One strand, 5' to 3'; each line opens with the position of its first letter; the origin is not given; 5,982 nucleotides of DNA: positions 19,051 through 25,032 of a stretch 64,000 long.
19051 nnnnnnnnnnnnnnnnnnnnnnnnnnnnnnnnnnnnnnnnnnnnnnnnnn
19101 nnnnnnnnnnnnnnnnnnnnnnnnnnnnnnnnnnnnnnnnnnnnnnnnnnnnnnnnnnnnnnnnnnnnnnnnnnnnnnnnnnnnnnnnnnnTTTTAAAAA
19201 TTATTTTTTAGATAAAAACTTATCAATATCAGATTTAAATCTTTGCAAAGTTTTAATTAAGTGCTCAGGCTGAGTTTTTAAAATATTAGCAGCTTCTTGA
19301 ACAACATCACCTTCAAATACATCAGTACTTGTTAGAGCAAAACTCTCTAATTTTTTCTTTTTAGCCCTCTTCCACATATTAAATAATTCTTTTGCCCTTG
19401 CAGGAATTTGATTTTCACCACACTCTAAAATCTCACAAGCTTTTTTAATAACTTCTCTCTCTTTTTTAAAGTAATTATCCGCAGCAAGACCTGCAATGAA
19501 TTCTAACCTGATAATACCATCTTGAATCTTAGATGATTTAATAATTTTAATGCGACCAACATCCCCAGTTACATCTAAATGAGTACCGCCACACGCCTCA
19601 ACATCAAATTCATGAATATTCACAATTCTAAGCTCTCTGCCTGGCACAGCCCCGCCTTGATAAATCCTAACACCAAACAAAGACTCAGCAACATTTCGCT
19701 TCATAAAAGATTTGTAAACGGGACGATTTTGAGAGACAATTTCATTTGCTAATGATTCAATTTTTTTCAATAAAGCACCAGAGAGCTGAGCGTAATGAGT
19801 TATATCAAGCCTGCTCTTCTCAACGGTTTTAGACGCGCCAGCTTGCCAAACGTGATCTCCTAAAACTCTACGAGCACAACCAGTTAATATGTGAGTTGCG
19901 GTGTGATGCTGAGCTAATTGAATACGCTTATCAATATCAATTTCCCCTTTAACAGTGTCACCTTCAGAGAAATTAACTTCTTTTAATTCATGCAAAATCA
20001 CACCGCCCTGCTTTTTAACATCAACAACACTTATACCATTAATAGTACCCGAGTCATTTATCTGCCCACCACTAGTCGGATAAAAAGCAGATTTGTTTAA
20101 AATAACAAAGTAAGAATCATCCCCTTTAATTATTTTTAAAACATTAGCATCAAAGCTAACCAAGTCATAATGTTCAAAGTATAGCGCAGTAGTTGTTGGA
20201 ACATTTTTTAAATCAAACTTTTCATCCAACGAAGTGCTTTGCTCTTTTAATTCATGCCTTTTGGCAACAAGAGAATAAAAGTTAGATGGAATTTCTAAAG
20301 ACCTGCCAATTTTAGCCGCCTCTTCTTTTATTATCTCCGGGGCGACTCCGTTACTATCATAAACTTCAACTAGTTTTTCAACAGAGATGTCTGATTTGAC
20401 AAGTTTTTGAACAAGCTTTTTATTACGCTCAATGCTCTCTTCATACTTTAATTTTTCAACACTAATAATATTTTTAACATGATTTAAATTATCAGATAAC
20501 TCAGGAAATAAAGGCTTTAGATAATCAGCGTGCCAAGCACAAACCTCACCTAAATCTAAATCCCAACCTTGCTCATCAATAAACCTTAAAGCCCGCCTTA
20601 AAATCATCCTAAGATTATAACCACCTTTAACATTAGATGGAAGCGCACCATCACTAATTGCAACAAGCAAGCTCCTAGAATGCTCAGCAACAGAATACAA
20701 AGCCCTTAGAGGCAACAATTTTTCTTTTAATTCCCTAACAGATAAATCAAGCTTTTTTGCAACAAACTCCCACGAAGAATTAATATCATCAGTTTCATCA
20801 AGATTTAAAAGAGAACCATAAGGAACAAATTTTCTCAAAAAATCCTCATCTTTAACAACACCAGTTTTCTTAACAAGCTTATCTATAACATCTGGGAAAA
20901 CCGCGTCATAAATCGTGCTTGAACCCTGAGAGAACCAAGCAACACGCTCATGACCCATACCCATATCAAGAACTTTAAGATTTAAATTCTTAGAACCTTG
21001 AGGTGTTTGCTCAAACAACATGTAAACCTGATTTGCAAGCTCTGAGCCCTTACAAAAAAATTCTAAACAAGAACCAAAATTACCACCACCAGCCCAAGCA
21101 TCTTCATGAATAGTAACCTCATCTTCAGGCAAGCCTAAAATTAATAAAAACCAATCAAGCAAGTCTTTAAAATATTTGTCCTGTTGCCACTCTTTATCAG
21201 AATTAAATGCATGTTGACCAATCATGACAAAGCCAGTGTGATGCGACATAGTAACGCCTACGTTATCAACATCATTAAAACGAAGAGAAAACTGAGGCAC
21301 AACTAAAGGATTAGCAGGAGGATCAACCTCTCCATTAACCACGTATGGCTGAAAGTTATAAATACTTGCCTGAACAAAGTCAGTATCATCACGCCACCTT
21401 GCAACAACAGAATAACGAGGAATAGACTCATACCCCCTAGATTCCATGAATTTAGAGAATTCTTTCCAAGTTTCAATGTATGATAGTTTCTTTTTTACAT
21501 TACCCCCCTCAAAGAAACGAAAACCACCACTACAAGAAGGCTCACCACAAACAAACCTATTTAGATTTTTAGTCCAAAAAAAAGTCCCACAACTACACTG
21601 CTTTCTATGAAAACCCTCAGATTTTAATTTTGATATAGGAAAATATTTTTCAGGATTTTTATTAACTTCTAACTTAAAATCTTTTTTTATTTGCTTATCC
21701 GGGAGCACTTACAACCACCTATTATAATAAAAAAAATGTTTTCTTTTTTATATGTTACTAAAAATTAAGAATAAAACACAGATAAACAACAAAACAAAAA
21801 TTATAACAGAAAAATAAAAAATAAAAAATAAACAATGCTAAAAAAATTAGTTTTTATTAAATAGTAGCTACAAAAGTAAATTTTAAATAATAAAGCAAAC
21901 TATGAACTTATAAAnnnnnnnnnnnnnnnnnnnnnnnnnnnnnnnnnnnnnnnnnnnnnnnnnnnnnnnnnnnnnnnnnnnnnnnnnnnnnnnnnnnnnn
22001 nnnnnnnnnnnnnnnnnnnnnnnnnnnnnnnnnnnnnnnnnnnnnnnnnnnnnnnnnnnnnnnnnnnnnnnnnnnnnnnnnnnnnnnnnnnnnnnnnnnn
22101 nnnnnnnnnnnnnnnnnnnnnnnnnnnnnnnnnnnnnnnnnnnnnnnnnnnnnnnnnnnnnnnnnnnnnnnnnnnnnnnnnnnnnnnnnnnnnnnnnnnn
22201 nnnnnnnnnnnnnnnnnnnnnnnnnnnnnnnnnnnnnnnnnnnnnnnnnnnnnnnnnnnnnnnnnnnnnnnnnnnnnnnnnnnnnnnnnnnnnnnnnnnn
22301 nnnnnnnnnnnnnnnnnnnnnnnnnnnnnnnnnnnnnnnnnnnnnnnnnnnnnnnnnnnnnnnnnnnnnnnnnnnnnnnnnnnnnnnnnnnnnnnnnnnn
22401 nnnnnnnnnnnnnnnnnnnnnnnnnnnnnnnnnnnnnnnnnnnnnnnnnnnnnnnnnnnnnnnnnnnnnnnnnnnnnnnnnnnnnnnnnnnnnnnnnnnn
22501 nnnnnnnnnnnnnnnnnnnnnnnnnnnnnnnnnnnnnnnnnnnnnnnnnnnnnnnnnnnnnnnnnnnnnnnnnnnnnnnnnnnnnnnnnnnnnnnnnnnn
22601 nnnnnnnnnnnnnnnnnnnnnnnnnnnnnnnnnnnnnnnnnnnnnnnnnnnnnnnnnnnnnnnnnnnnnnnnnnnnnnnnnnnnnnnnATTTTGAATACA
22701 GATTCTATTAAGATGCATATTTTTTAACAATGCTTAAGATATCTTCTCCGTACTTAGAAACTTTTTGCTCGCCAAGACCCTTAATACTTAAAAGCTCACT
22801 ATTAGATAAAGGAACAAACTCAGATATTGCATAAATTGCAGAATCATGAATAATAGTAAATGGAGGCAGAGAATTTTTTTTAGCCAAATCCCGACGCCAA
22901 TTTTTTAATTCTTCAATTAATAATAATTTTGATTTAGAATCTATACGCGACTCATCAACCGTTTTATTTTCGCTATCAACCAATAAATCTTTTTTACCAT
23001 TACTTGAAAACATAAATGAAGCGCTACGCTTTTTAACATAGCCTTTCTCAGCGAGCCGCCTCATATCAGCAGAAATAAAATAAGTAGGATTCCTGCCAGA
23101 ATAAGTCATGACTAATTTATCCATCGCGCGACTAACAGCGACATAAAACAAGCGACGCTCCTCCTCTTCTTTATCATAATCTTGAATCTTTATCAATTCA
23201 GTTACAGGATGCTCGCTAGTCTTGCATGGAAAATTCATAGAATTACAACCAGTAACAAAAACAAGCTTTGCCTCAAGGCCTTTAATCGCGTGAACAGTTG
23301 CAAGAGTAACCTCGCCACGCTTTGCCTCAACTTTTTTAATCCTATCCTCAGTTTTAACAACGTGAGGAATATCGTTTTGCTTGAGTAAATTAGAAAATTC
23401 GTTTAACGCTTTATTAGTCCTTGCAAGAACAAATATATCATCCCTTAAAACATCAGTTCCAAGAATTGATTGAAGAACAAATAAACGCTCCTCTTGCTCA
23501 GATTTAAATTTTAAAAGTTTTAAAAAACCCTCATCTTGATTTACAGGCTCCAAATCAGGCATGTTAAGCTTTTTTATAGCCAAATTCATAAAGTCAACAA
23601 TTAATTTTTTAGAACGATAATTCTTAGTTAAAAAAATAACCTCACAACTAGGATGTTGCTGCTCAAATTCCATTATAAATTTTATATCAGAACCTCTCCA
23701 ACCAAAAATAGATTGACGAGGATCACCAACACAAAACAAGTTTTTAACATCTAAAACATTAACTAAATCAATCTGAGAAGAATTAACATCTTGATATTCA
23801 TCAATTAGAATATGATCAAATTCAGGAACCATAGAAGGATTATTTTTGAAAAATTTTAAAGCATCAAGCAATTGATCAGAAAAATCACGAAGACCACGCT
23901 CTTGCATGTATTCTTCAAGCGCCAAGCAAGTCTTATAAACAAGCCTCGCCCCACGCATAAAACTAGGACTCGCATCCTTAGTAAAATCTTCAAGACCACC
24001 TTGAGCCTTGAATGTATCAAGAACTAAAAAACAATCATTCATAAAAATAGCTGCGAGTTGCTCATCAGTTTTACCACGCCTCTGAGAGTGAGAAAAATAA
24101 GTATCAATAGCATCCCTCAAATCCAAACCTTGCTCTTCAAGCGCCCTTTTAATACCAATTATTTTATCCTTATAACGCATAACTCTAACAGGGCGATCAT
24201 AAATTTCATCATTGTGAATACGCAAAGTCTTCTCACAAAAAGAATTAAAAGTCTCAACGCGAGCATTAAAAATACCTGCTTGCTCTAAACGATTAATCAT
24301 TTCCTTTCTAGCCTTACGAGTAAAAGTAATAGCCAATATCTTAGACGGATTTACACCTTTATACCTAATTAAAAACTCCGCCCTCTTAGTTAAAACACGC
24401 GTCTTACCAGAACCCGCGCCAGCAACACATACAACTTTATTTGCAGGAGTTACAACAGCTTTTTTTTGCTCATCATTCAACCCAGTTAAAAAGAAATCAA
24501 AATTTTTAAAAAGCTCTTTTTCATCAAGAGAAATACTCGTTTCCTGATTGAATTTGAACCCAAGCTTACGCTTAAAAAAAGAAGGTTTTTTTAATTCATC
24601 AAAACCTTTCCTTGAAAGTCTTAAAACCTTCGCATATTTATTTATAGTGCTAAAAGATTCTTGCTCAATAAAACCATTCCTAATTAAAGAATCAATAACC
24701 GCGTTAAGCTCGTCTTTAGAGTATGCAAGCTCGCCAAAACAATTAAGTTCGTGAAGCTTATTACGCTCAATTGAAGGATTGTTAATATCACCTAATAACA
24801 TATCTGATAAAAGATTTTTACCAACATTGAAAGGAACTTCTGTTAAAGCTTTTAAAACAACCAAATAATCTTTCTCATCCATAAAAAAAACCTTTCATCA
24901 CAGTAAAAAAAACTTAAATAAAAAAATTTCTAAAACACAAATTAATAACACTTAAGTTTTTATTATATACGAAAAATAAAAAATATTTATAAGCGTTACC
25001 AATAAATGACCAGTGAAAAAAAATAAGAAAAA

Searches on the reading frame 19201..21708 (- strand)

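Call 10: search_protein_families(library=pfam, proteins=[window:19201-21708:-])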
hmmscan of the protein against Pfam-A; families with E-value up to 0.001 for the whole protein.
window:19201-21708:- (835 aa): 2 families
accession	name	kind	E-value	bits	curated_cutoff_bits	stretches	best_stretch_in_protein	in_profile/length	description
PF01411.24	tRNA-synt_2c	-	9.5e-89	298.8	30.3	1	82-592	4-550/552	tRNA synthetases class II (A)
PF07973.19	tRNA_SAD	-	5.8e-14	52.2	24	1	693-736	1-44/44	Threonyl and Alanyl tRNA synthetase second additional domain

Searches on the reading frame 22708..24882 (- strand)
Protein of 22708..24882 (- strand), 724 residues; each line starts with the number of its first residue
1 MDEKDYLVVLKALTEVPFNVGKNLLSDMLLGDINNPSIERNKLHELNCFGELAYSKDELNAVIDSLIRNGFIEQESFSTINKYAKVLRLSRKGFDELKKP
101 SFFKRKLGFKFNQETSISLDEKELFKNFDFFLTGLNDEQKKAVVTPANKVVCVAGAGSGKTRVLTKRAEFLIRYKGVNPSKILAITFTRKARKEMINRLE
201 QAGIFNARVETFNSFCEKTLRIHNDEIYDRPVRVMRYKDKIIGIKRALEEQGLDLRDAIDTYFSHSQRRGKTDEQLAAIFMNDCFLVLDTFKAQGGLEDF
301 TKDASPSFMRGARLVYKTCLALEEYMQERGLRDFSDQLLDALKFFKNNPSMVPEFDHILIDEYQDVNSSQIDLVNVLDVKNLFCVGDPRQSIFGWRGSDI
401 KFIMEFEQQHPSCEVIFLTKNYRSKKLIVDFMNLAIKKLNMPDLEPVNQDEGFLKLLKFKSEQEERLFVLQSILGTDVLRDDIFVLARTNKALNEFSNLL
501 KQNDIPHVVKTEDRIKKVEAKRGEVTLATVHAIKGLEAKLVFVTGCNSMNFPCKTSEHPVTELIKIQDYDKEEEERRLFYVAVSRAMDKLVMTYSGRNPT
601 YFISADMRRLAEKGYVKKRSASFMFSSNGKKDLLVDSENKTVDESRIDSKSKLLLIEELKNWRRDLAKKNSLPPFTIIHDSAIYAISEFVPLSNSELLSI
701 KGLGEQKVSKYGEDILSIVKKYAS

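Call 3: search_protein_families(library=pfam, proteins=[window:22708-24882:-])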
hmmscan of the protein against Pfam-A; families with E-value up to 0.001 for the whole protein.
window:22708-24882:- (724 aa): 8 families
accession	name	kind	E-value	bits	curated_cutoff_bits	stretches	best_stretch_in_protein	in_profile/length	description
PF00580.27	UvrD-helicase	-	4.9e-55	187.6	23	1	135-410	1-270/271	UvrD/REP helicase N-terminal domain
PF13361.12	UvrD_C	-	4.1e-27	95.9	25.6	2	514-595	277-348/350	UvrD-like helicase C-terminal domain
PF13245.12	AAA_19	-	4.2e-20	72.7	25.1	1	139-392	1-130/134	AAA domain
PF00570.28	HRDC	-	8.5e-18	64.5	23.8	1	655-719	4-68/68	HRDC domain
PF13538.12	UvrD_C_2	-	4.7e-08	33.2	27.4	0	567-592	26-51/52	UvrD-like helicase C-terminal domain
PF01443.25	Viral_helicase1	-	1.1e-07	32.4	21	0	352-393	55-99/228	Viral superfamily 1 RNA helicase core domain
PF09382.16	RQC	-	3.1e-07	30.6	23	1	9-100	14-100/114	RQC domain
PF13604.12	AAA_30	-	0.0007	19.8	27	0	135-199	2-66/191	AAA domain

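Call 4: search_protein_families(library=ncbifam, proteins=[window:22708-24882:-])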
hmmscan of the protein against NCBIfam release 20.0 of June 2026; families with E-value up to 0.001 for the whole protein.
window:22708-24882:- (724 aa): 19 families
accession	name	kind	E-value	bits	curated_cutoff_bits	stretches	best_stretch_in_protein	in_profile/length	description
TIGR01073.1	pcrA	equivalog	4.7e-70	236.8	911.2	3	298-507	152-371/725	DNA helicase PcrA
NF008743.0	PRK11773.1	equivalog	3.9e-63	214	965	2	130-507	5-374/720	DNA helicase II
TIGR01075.1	uvrD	equivalog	7.9e-58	196.3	1144.45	2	132-438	2-294/715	DNA helicase II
TIGR01074.1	rep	equivalog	1e-46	159.5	951.45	3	324-510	172-371/668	DNA helicase Rep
NF008276.0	PRK11054.1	equivalog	4.7e-45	154.3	543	2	306-605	383-672/684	DNA helicase IV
NF008172.0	PRK10919.1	equivalog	2.3e-35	122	1168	3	318-510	166-372/673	DNA helicase Rep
NF010485.0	PRK13909.1-2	equivalog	1.7e-30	106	650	2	355-520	332-513/909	RecB-like helicase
TIGR02785.1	addA_Gpos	equivalog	7.4e-26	90.3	707.65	2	321-441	347-485/1234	helicase-exonuclease AddAB subunit AddA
TIGR00609.1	recB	equivalog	1.5e-25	89.6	696.05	2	321-442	332-461/1175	exodeoxyribonuclease V subunit beta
NF010487.0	PRK13909.1-4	equivalog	2.3e-24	85.7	759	2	356-517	329-512/924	RecB-like helicase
TIGR02784.1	addA_alphas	equivalog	3.3e-24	85.4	860.75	2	138-200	2-62/1138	double-strand break repair helicase AddA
TIGR01389.1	recQ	equivalog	2.6e-19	69.1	640.2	1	639-722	509-591/591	DNA helicase RecQ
NF041464.1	HelD_BACSU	equivalog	2.6e-15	55.4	419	1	355-602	547-771/779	RNA polymerase recycling motor HelD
NF010484.0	PRK13909.1-1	equivalog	1.1e-11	43.3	1074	1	151-199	9-56/945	RecB-like helicase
NF010486.0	PRK13909.1-3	equivalog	9.8e-11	40.4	1109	2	356-438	332-425/921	RecB-like helicase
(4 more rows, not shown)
